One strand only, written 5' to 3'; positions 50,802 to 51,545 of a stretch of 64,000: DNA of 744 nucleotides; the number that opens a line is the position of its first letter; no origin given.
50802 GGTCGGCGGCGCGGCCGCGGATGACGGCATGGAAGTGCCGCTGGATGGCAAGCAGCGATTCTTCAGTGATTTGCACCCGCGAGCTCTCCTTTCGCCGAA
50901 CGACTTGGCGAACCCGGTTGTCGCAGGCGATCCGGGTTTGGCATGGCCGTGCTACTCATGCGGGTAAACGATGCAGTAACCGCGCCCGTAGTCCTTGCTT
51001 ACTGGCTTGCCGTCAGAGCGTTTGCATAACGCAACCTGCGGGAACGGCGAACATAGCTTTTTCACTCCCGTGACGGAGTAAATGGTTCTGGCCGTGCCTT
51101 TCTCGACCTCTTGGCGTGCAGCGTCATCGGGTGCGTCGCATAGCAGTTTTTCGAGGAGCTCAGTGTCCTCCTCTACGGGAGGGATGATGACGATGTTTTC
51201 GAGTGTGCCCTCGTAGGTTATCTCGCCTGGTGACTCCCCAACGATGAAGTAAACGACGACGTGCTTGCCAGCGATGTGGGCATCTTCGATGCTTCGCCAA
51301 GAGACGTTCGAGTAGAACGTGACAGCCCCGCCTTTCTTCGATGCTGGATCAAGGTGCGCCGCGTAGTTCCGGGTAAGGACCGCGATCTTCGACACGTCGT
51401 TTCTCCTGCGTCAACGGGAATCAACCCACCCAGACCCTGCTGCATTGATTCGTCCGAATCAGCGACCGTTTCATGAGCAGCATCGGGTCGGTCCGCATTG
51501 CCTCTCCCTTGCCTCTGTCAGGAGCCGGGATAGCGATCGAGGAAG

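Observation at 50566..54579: Operon of a YbjN/TY-Chap-like protein, a calcineurin-like phosphoesterase and an ADP-ribosylglycohydrolase, trailed by two lower-G+C orphan ORFs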

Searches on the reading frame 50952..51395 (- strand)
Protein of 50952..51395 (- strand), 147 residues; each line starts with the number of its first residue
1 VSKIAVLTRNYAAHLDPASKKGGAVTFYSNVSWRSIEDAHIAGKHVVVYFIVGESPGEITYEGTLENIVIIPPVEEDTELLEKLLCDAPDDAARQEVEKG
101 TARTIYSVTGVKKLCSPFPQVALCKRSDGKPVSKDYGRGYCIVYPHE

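Call 3: search_protein_families(library=pfam, proteins=[window:50952-51395:-], max_evalue=0.1)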
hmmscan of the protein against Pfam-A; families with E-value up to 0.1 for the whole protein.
window:50952-51395:- (147 aa): 1 family
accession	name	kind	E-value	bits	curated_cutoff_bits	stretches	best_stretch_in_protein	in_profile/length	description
PF22607.2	FAD_binding-like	-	0.096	13.1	27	0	40-99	32-90/130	FAD binding domain-like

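Call 4: search_protein_families(library=ncbifam, proteins=[window:50952-51395:-], max_evalue=0.1)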
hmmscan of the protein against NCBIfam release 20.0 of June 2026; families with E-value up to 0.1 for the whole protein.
window:50952-51395:- (147 aa): 0 families

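Call 5: search_protein_families(library=padloc, proteins=[window:50952-51395:-], max_evalue=0.1)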
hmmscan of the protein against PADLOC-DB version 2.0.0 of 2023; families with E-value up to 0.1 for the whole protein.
window:50952-51395:- (147 aa): 0 families

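Call 24: find_homologous_proteins(query=window:50955-51395:-, max_evalue=0.01)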
Query seq(147 aa) (147 aa): 15 proteins with E <= 0.01 among 24 candidates.
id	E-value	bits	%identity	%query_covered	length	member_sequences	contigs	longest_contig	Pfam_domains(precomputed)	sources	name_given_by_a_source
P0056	1.0e-93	329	100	100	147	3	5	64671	-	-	-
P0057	9.4e-75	267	85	99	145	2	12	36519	-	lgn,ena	-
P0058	8.2e-69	248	81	98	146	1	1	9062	-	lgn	-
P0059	3.2e-57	211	69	100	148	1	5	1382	-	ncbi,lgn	-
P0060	1.5e-53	199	68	100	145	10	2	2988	-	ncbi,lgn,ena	-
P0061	4.5e-53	197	65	100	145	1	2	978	-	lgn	-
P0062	3.9e-52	194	63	100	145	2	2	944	-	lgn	-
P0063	4.7e-52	194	61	100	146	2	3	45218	-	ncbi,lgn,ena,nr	ncbi:MAG: hypothetical protein FD134_1400 [Gallionellaceae bacterium]|nr:MAG: hypothetical protein F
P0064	4.6e-49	184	60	100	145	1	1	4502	-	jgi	jgi:hypothetical protein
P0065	3.6e-41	159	58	99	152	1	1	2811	-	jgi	jgi:hypothetical protein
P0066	7.2e-41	158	56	100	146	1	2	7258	-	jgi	jgi:hypothetical protein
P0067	1.4e-33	134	52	100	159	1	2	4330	-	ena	-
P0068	4.2e-31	126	49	100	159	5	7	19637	-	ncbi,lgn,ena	-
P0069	8.1e-29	118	49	99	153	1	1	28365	-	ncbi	-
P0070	3.6e-27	113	59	71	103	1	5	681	-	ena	-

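Call 25: find_encoding_contigs(protein=P0063, flank=7000, max_places=2)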
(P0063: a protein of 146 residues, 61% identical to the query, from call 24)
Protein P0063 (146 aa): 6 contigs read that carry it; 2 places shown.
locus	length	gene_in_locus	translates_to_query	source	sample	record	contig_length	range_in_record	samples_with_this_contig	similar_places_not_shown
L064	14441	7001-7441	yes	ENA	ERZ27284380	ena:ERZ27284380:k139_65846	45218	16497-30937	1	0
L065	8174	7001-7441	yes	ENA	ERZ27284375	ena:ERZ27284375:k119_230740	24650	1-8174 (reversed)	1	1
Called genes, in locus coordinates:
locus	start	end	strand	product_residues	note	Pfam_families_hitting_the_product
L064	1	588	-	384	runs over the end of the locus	PF02424:ApbE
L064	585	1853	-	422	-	PF08886:GshA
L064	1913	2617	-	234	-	PF01557:FAA_hydrolase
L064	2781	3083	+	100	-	PF13442:Cytochrome_CBB3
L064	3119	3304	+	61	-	-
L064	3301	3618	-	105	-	-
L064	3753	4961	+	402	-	PF07690:MFS_1, PF00083:Sugar_tr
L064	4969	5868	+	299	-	PF00892:EamA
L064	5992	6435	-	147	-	-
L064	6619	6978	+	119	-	-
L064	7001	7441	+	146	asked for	-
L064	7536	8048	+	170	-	-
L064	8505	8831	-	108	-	PF05016:ParE_toxin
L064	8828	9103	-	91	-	PF02604:PhdYeFM_antitox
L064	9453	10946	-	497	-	PF00111:Fer2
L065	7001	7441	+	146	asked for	-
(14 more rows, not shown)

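Call 26: find_encoding_contigs(protein=P0068, flank=7000, max_places=3)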
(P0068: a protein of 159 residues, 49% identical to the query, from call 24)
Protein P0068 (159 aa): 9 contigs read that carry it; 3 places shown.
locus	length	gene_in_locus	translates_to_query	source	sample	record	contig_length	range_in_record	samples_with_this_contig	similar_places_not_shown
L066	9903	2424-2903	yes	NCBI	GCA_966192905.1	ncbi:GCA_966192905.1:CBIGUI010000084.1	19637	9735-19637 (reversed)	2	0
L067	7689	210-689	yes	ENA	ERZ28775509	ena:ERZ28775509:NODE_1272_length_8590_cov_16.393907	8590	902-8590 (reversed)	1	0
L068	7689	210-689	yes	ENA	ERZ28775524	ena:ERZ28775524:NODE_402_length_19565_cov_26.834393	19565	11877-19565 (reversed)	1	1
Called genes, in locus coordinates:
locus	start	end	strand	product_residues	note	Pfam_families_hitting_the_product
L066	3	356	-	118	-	?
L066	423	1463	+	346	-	PF01636:APH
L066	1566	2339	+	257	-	PF00483:NTP_transferase, PF12804:NTP_transf_3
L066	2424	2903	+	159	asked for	-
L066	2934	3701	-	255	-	PF22688:Hda_lid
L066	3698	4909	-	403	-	PF01594:AI-2E_transport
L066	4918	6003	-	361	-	PF09839:DUF2066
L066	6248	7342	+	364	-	PF00586:AIRS, PF02769:AIRS_C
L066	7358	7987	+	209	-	PF09997:DUF2238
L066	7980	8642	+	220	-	PF00551:Formyl_trans_N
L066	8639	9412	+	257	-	PF11306:DUF3108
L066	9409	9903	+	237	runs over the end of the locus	PF11306:DUF3108 (weak)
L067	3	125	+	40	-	?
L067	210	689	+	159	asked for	-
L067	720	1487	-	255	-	PF22688:Hda_lid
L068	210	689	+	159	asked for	-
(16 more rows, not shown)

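Call 27: find_encoding_contigs(protein=P0069, flank=7000, max_places=2)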
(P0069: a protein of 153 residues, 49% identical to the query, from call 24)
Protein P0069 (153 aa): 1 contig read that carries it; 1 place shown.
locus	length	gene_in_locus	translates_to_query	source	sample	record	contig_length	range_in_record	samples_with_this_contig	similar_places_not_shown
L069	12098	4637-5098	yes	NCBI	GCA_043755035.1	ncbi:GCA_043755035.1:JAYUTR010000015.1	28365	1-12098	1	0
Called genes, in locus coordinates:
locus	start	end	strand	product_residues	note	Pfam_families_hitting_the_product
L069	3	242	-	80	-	?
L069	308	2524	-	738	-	PF04453:LptD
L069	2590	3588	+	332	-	PF01636:APH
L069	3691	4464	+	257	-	PF00483:NTP_transferase, PF12804:NTP_transf_3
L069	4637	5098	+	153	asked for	-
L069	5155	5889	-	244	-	PF00308:Bac_DnaA (weak), PF22688:Hda_lid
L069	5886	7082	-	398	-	PF01594:AI-2E_transport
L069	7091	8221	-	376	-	PF09839:DUF2066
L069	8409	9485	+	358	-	PF00586:AIRS, PF02769:AIRS_C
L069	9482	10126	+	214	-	PF09997:DUF2238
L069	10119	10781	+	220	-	PF00551:Formyl_trans_N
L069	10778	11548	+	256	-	PF11306:DUF3108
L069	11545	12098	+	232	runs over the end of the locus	PF11306:DUF3108 (weak)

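Call 51: predict_structure(alignment_id=A3)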
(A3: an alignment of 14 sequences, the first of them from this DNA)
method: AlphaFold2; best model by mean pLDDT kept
length: 147 residues; sequences in the alignment: 14
mean_pLDDT: 86.3   pTM: 0.81
mean pLDDT of the five models: 86.3, 85.8, 84.9, 84.7, 81.0
residues with pLDDT >= 90: 53; 70-90: 84; 50-70: 9; < 50: 1
segments of 3 or more residues with pLDDT < 50: none
pLDDT, mean of each block of 10 residues (from residue 1): 80 90 86 86 90 87 91 69 88 89 90 92 91 79 85
secondary structure, 60 per line:
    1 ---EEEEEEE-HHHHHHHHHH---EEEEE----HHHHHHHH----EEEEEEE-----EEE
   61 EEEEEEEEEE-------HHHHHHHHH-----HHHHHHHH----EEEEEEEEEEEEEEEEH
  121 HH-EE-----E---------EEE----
elements in order: E4-10 H12-21 E25-29 H34-41 E46-52 E58-70 H78-86 H92-99 E104-119 E141-143

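Call 54: fold_search(model_id=the predicted structure, library=pdb)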
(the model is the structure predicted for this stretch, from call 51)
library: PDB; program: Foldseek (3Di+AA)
matches with E <= 10: 405; with E <= 0.001: 5
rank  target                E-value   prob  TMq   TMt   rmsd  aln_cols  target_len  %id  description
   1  6szt_A                6.6e-04  1.00  0.49  0.45   7.6       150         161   14  Crystal structure of YTHDC1 with fragment 10 (DHU_DC1_076) (released 2020-03-04)
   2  7z4u_B                7.9e-04  1.00  0.46  0.45   6.5       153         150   13  Crystal structure of YTHDF2 with compound YLI_DF_028 (released 2022-03-16)
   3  7r5w_A                8.4e-04  1.00  0.46  0.45   6.3       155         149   13  Crystal structure of YTHDF2 with compound YLI_DF_029 (released 2022-03-16)
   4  7r5w_B                8.9e-04  1.00  0.48  0.47   6.5       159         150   12  Crystal structure of YTHDF2 with compound YLI_DF_029 (released 2022-03-16)
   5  7a1v_A                9.4e-04  1.00  0.45  0.45   6.5       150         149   13  Crystal structure of YTHDF2 in complex with m1A (released 2021-08-25)
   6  7ywb_A                1.1e-03  1.00  0.47  0.46   6.4       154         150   12  Crystal structure of YTHDF2 in complex with N6-Methyladenine (released 2022-03-16)
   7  7yxe_A                1.1e-03  1.00  0.47  0.47   6.4       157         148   13  Crystal structure of YTHDF2 with compound ZA_143 (released 2022-03-02)
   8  4rdn_B                1.2e-03  1.00  0.45  0.45   6.5       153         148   12  Structure of YTH-YTHDF2 in complex with m6A (released 2014-12-24)
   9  4rdo_D                1.2e-03  1.00  0.44  0.44   6.8       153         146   14  Structure of YTH-YTHDF2 in the free state (released 2014-12-24)
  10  7z8w_B                1.4e-03  1.00  0.46  0.44   6.5       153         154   13  Crystal structure of YTHDF2 with compound YLI_DC1_018 (released 2022-03-30)
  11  7z8p_A                1.6e-03  1.00  0.46  0.46   6.3       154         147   12  Crystal structure of YTHDF2 with compound ZA_166 (released 2022-03-30)
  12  7z8w_A                1.7e-03  1.00  0.47  0.48   6.1       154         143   14  Crystal structure of YTHDF2 with compound YLI_DC1_018 (released 2022-03-30)
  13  6rt4_B                1.7e-03  1.00  0.48  0.45   7.5       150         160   15  The YTH domain of YTHDC1 protein in complex with m6ACU oligonucleotide (released 2019-11-27)
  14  7pjb_B                1.8e-03  1.00  0.48  0.45   7.0       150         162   14  Crystal structure of YTHDC1 with compound PSI_DC1_004 (released 2021-10-20)
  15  4rdo_B                1.9e-03  1.00  0.42  0.43   6.6       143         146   12  Structure of YTH-YTHDF2 in the free state (released 2014-12-24)
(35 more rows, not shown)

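Call 74: search_protein_families(library=phrogs, proteins=[window:50952-51395:-], max_evalue=0.01)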
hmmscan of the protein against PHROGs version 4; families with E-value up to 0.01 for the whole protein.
window:50952-51395:- (147 aa): 0 families
